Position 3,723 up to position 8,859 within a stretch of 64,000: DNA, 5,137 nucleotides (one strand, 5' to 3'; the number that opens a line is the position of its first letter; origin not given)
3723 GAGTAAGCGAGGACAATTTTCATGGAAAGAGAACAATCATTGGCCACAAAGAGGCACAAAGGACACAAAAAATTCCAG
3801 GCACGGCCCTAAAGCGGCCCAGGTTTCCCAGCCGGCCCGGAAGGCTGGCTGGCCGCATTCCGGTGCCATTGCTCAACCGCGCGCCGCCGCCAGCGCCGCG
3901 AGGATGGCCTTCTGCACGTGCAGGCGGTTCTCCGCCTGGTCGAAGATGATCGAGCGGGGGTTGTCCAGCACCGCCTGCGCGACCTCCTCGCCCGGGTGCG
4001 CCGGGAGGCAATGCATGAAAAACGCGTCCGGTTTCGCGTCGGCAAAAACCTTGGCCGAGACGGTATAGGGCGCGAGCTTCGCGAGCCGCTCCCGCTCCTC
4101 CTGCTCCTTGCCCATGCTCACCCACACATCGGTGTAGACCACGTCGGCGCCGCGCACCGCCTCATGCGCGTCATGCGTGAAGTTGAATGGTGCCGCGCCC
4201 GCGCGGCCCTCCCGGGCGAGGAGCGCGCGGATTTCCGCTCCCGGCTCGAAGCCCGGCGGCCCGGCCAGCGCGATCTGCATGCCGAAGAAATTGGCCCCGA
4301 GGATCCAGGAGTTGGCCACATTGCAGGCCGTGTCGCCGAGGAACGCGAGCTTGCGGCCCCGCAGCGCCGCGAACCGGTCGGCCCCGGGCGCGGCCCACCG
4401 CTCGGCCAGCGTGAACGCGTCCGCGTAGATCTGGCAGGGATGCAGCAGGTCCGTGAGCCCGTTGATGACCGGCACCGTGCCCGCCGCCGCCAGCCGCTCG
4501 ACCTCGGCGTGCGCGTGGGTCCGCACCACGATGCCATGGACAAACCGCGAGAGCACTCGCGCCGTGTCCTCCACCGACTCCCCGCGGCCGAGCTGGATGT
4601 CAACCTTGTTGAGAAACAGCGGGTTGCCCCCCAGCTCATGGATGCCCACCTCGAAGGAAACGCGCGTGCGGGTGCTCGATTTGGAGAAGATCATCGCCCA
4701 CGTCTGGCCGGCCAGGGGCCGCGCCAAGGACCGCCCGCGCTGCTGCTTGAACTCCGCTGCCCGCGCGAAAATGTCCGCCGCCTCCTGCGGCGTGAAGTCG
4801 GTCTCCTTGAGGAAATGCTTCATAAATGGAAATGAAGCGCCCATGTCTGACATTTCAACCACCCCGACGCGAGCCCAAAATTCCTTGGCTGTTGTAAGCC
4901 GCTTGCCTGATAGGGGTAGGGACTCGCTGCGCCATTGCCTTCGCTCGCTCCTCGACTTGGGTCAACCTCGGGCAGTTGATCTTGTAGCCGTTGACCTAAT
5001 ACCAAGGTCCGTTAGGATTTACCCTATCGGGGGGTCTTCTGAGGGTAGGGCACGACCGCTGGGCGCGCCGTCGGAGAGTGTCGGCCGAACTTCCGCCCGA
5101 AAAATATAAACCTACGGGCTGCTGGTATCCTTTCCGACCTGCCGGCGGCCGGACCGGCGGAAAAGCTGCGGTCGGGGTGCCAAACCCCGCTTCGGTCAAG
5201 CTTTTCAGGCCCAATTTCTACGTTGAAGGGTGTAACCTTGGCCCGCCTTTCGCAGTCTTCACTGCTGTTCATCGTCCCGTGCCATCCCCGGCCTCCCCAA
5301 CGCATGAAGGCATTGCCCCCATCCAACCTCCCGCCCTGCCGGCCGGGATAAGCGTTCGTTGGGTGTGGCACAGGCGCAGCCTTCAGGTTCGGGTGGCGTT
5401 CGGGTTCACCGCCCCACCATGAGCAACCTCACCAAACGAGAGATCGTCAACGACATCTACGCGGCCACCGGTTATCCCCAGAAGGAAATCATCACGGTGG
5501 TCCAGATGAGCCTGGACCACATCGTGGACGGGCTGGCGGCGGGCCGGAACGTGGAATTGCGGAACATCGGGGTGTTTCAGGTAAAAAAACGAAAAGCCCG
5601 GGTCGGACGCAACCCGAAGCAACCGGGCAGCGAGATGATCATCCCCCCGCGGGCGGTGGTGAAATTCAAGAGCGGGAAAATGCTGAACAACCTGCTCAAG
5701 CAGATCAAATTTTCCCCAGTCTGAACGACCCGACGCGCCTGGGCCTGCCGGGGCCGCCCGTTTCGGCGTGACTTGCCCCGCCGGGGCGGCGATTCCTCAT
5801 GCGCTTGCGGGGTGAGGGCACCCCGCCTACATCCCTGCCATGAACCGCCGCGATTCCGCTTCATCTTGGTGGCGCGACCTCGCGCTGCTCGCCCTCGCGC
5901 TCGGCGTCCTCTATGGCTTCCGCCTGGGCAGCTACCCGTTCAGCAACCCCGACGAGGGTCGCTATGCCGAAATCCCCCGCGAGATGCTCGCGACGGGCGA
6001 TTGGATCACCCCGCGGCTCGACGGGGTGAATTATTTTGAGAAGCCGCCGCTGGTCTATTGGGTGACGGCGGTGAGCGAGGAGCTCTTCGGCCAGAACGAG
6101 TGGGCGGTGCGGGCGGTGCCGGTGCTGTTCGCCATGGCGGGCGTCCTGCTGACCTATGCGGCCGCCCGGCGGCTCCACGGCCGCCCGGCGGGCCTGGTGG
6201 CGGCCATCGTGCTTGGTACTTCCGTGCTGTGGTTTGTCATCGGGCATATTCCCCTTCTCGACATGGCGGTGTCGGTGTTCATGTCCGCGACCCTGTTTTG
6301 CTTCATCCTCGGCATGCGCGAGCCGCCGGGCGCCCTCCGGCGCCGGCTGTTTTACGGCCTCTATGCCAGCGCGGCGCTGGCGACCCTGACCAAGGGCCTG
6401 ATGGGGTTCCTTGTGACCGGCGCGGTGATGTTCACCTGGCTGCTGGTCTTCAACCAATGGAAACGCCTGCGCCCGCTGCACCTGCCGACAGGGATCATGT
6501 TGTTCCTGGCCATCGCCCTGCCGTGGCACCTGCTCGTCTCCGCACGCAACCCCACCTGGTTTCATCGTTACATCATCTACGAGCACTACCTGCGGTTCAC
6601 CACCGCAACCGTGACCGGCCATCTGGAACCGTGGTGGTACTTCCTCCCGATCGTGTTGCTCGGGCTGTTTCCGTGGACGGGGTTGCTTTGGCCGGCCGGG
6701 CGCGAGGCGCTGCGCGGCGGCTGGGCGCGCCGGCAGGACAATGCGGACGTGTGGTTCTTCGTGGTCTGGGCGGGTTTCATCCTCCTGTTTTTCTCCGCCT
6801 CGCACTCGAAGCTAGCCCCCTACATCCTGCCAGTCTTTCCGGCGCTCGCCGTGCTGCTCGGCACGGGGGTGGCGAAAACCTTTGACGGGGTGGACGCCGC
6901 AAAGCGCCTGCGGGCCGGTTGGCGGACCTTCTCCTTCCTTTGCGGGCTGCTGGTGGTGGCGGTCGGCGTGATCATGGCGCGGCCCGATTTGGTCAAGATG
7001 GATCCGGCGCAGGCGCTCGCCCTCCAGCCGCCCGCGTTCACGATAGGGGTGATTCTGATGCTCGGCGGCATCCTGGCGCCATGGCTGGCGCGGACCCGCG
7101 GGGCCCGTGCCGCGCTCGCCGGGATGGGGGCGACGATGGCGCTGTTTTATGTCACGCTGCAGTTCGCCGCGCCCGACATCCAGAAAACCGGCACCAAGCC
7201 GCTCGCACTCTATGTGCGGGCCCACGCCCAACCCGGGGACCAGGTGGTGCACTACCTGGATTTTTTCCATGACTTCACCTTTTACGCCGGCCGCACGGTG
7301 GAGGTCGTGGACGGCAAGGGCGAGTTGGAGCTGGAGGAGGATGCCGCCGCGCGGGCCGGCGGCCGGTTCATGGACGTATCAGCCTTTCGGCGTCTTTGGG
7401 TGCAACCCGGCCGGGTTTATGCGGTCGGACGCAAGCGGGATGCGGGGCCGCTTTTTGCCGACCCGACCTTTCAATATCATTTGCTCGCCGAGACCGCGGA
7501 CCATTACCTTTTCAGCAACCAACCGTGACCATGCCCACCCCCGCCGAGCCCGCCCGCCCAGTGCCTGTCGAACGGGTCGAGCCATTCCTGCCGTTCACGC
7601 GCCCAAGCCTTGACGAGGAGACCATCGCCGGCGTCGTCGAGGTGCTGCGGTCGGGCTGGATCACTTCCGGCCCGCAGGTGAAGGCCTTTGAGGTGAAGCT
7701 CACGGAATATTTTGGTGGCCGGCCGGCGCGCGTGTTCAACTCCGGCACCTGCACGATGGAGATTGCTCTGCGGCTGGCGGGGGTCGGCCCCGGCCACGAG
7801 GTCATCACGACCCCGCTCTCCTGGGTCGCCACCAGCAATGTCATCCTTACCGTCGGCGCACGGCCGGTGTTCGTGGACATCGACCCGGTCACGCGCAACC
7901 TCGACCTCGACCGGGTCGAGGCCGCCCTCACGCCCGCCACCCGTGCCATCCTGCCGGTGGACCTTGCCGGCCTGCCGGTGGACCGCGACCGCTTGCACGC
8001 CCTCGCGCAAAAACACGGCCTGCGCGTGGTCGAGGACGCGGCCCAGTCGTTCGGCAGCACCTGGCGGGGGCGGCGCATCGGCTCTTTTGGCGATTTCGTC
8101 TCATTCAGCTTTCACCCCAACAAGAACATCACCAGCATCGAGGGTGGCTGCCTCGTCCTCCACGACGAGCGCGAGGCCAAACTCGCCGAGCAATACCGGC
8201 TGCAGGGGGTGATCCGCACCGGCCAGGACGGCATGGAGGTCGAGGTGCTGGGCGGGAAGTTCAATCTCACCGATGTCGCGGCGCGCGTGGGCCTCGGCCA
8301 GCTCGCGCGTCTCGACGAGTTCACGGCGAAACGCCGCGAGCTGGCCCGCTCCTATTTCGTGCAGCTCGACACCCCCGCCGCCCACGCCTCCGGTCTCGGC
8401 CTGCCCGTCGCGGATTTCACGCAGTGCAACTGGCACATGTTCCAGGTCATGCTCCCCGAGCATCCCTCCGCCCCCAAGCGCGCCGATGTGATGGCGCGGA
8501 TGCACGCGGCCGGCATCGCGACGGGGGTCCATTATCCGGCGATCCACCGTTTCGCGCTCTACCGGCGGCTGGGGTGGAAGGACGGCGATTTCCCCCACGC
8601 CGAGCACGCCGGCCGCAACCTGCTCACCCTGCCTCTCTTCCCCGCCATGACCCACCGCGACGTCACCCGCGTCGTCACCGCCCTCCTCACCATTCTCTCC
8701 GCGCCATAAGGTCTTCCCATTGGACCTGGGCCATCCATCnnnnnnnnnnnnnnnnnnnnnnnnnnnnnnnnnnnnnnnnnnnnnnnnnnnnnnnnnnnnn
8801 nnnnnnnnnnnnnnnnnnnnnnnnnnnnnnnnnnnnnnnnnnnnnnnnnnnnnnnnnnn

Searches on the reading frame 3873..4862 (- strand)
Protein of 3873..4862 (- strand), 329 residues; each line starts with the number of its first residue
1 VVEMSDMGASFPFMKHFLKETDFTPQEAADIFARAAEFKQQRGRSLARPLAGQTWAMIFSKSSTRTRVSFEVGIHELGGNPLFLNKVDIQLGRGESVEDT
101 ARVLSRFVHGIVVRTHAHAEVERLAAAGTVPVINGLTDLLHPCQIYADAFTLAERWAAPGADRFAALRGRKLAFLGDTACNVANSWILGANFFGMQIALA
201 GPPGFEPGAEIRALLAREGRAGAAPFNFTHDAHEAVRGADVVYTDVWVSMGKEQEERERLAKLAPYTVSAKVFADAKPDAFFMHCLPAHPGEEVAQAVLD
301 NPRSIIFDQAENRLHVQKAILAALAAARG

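Call 33: search_protein_families(library=pfam, proteins=[window:3873-4862:-], max_evalue=0.001)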
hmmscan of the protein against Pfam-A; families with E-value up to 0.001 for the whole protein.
window:3873-4862:- (329 aa): 2 families
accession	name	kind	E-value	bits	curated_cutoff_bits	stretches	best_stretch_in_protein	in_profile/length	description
PF00185.30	OTCace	-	1.6e-52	178.2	29.4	1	169-323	2-156/157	Aspartate/ornithine carbamoyltransferase, Asp/Orn binding domain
PF02729.26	OTCace_N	-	1.4e-46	158.7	29.9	1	15-154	1-148/148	Aspartate/ornithine carbamoyltransferase, carbamoyl-P binding domain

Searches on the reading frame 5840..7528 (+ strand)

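Call 33: search_protein_families(library=pfam, proteins=[window:5840-7528:+], max_evalue=0.001)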
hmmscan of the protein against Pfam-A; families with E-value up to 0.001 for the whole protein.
window:5840-7528:+ (562 aa): 3 families
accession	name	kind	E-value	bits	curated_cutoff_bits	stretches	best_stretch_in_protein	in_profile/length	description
PF02366.24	PMT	-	2.7e-20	73.4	22.7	1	41-236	34-237/245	Dolichyl-phosphate-mannose-protein mannosyltransferase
PF13231.12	PMT_2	-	3e-19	70.2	26.1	1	68-229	2-157/160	Dolichyl-phosphate-mannose-protein mannosyltransferase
PF18583.6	Arnt_C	-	0.00043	20.4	26.5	1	457-529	3-73/103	Aminoarabinose transferase C-terminal domain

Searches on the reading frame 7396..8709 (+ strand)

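Call 33: search_protein_families(library=pfam, proteins=[window:7396-8709:+], max_evalue=0.001)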
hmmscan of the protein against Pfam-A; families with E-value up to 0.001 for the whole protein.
window:7396-8709:+ (437 aa): 2 families
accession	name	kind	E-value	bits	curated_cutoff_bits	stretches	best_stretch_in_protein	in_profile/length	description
PF01041.23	DegT_DnrJ_EryC1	-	8.7e-108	361.2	19.8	1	71-430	2-359/360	DegT/DnrJ/EryC1/StrS aminotransferase family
PF01212.27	Beta_elim_lyase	-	0.00088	19.1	27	0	93-318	32-259/288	Beta-eliminating lyase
